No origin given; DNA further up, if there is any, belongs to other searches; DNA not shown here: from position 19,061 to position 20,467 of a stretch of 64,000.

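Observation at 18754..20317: Unknown two-gene cassette (115 aa acidic + 368 aa) in the integrase-proximal cargo slot of the ICE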

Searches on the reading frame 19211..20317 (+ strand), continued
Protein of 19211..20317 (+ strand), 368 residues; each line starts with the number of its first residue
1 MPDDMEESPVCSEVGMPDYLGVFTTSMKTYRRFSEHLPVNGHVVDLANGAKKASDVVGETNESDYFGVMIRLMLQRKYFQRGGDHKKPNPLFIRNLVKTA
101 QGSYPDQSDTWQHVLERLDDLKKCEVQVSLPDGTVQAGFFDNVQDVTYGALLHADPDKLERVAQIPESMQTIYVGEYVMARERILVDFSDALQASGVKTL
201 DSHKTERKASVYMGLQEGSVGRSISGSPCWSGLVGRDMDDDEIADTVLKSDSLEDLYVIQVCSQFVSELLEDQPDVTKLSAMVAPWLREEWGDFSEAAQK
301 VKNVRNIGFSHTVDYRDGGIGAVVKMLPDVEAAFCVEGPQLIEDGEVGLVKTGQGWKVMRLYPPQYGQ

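Call 93: find_encoding_contigs(protein=P0001, flank=6000, max_places=4)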
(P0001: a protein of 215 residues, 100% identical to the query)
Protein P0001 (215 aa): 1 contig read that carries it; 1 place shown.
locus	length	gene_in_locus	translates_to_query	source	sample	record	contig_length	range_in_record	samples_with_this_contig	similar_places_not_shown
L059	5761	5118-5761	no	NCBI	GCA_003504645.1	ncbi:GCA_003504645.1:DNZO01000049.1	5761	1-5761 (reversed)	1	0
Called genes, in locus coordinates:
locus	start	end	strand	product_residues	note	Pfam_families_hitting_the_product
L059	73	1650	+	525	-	PF13175:AAA_15 (weak), PF13304:AAA_21, PF20469:OLD-like_TOPRIM (weak)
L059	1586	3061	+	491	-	PF13245:AAA_19 (weak), PF00580:UvrD-helicase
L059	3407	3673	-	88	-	-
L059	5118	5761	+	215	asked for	?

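Call 98: find_related_loci(query=A1, collection=viral_contigs, flank=6000)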
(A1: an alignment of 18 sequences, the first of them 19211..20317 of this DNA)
Query A1 (368 aa) in viral_contigs; peptide patterns used: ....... (x = any residue, [..] = any of these).
75 stretches matched a pattern, but none encodes a relative of the query by tblastn (E <= 1e-3).
